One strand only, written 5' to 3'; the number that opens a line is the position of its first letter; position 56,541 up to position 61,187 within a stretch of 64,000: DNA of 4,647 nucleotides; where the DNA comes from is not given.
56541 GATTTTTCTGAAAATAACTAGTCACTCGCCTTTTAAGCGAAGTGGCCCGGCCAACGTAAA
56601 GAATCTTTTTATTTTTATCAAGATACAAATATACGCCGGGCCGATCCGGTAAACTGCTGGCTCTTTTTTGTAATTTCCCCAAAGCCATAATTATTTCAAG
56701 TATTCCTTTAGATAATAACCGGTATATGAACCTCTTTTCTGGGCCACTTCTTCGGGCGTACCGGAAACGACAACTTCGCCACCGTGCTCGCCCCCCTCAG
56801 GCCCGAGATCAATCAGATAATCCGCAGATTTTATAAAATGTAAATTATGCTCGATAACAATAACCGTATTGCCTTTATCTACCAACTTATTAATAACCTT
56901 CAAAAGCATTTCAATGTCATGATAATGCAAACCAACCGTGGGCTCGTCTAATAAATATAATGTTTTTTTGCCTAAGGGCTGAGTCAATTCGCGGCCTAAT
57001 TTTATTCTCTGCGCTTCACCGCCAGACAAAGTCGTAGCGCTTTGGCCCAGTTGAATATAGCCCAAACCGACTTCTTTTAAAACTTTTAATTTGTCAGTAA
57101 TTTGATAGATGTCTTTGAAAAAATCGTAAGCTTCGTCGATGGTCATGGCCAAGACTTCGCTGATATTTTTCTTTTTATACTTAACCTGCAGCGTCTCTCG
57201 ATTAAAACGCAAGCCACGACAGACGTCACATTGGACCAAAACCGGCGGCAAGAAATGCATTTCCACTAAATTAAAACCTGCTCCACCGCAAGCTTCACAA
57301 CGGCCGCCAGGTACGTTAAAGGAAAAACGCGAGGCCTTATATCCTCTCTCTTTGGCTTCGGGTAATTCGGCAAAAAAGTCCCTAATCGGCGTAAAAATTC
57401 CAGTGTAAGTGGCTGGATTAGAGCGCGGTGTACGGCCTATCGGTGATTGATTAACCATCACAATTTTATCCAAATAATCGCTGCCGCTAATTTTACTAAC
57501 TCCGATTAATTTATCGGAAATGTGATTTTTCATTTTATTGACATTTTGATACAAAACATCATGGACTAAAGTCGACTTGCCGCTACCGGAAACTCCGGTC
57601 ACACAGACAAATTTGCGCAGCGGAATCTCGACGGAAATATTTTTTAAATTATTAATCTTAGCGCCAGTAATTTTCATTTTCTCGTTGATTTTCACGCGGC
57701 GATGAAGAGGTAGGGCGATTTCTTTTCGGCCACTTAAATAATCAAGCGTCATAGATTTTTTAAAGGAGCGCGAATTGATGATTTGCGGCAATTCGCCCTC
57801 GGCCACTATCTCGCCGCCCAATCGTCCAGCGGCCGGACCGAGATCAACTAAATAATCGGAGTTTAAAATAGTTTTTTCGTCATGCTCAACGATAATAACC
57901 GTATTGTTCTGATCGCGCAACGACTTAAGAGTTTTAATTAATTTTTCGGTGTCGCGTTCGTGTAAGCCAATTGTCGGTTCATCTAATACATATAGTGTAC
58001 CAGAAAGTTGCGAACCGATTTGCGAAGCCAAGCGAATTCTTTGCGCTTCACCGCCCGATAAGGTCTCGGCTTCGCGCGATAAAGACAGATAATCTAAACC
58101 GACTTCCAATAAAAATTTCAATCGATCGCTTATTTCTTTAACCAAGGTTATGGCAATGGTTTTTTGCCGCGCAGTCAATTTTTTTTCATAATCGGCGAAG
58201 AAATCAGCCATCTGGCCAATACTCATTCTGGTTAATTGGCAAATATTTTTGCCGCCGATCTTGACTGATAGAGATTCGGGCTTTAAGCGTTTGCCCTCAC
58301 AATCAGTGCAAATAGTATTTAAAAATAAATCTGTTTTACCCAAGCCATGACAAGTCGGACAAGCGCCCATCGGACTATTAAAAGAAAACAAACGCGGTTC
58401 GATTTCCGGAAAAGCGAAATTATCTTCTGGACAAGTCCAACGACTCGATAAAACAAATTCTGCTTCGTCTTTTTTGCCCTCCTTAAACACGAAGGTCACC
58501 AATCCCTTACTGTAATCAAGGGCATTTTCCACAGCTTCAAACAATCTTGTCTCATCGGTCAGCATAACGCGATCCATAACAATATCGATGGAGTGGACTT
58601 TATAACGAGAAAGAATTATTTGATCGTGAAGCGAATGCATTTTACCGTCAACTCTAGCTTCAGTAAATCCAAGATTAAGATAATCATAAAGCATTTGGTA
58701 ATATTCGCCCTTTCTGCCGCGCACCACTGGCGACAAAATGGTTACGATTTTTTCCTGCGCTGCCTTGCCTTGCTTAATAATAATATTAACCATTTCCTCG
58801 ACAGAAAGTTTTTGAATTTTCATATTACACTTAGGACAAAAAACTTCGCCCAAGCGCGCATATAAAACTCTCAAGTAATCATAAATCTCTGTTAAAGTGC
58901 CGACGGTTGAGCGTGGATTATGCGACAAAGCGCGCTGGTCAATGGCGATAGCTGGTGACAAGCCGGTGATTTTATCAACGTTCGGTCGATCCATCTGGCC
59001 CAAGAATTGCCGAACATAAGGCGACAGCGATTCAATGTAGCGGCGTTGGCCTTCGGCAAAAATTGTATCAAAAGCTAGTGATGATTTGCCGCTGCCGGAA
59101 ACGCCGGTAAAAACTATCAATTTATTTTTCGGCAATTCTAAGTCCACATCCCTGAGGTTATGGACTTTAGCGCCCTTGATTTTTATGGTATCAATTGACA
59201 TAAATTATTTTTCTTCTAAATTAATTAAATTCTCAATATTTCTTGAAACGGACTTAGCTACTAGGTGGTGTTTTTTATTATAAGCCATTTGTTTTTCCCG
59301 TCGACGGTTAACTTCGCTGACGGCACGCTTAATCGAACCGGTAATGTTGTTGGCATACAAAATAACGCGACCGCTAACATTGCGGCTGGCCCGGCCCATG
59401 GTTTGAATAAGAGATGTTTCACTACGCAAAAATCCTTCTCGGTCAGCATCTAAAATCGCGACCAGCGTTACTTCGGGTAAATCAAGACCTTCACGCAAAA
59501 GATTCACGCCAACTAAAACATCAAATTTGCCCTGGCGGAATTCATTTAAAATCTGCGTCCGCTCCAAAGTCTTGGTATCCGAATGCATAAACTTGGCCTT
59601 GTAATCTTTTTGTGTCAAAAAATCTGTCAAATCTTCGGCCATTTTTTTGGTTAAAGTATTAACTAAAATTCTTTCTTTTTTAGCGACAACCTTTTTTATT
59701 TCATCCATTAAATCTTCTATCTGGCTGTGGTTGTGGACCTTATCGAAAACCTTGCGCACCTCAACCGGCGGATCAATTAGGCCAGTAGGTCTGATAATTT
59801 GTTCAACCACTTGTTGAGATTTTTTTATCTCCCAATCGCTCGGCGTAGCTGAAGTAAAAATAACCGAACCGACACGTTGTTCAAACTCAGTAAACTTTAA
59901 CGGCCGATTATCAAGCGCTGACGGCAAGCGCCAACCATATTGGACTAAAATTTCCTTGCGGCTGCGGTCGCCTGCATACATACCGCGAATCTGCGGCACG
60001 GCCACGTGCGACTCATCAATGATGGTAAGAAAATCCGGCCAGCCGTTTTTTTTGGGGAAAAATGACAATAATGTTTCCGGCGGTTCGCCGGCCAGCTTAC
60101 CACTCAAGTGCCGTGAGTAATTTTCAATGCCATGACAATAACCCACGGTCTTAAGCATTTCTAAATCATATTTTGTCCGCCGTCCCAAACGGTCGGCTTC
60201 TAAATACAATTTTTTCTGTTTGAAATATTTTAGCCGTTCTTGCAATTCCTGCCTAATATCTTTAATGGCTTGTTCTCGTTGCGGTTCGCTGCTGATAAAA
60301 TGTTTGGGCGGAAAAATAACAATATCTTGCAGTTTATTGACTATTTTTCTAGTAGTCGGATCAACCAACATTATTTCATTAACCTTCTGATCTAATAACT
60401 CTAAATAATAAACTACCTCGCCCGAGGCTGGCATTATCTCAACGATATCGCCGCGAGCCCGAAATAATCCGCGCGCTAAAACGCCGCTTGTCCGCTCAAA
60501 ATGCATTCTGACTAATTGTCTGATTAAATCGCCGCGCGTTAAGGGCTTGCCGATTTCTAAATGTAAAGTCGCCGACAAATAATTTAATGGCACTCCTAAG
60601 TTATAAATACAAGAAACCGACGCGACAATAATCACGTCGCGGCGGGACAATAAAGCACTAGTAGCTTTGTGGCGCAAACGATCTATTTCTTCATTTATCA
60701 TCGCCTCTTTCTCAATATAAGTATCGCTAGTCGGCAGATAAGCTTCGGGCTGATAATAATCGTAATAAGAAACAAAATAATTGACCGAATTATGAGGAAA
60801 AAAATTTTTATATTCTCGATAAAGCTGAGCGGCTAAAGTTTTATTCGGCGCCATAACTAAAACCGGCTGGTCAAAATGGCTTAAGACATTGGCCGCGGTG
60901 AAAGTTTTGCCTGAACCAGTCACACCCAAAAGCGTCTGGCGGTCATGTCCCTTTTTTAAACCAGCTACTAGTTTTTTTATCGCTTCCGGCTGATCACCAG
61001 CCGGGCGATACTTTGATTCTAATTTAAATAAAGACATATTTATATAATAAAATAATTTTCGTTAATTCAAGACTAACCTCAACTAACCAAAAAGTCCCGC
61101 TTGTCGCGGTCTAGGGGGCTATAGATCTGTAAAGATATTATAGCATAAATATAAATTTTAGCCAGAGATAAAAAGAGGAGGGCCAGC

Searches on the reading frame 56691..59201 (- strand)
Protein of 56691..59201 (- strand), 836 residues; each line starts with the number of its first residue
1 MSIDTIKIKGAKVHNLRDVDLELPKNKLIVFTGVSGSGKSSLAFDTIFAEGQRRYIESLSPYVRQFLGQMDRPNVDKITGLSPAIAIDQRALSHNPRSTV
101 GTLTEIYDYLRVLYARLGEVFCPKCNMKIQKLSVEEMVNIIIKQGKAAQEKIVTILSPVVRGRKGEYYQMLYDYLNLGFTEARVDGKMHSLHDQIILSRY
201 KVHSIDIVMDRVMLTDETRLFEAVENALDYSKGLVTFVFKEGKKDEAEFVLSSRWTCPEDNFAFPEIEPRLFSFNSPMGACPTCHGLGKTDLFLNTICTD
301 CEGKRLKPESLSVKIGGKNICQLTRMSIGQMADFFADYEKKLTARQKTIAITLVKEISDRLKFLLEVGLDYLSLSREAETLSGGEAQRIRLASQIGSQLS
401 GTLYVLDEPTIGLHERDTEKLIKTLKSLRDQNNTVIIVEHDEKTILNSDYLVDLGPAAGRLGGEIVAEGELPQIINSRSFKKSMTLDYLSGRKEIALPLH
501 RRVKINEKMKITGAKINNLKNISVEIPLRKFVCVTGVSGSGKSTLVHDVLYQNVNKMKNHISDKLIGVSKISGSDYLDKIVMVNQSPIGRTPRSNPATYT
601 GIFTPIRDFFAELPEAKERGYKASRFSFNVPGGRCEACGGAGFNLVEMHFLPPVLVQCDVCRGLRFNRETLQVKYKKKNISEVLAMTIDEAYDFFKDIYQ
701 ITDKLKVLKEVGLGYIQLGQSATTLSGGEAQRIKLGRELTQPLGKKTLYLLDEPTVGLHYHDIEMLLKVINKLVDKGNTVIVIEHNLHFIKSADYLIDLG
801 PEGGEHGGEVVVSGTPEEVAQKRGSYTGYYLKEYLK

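Call 68: search_protein_families(library=pfam, proteins=[window:56691-59201:-], max_evalue=0.00001)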
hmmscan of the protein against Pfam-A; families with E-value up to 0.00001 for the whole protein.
window:56691-59201:- (836 aa): 7 families
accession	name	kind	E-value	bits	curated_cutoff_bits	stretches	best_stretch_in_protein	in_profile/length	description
PF17760.6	UvrA_inter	-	7.6e-23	80.9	23.3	1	133-237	2-105/109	UvrA interaction domain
PF00005.33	ABC_tran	-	5.1e-22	79.4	25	0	691-755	79-136/137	ABC transporter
PF02463.25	SMC_N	-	2.7e-12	47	40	0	305-453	135-210/220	RecF/RecN/SMC N terminal domain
PF13175.12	AAA_15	-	2.7e-08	34.3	32.1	0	400-438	328-366/374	AAA ATPase domain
PF13555.12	AAA_29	-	3.6e-07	30.3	27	0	524-546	17-39/61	P-loop containing region of AAA domain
PF03193.22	RsgA_GTPase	-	1.8e-06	28.4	30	0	511-564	88-140/174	RsgA GTPase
PF13304.12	AAA_21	-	7.4e-06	26.7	27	0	387-437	244-295/304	AAA domain, putative AbiEii toxin, Type IV TA system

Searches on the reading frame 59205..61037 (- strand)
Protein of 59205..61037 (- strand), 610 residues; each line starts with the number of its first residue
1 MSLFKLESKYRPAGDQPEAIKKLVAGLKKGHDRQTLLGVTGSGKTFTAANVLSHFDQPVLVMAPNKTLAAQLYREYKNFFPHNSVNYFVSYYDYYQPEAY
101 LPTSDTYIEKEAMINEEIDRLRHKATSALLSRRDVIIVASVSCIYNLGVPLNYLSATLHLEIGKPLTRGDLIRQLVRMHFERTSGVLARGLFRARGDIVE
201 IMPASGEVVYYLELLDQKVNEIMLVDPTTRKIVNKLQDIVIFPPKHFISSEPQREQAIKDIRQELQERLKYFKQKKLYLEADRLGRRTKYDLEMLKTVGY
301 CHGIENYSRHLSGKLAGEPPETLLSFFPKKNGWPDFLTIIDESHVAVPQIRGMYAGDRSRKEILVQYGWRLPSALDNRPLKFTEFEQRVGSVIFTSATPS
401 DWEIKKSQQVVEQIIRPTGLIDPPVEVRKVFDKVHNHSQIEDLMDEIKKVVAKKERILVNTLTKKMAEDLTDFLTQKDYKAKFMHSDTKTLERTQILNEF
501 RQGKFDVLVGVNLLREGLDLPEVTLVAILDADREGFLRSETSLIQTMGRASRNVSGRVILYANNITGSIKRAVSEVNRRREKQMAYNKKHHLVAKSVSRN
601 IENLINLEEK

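Call 68: search_protein_families(library=pfam, proteins=[window:59205-61037:-], max_evalue=0.00001)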
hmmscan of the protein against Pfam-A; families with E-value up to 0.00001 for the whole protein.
window:59205-61037:- (610 aa): 5 families
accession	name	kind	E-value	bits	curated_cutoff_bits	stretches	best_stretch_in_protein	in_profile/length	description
PF00271.37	Helicase_C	-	3.2e-22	79.3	23.5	1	441-553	4-109/110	Helicase conserved C-terminal domain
PF17757.6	UvrB_inter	-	3.6e-21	75.5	22.9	1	158-247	1-91/91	UvrB interaction domain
PF12344.14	UvrB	-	1.8e-16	60.1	27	1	560-601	1-42/43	Ultra-violet resistance protein B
PF04851.21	ResIII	-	2.7e-13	50.6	22.5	1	13-114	5-110/164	Type III restriction enzyme, res subunit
PF00270.35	DEAD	-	6.3e-07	29.7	26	0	16-85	4-76/167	DEAD/DEAH box helicase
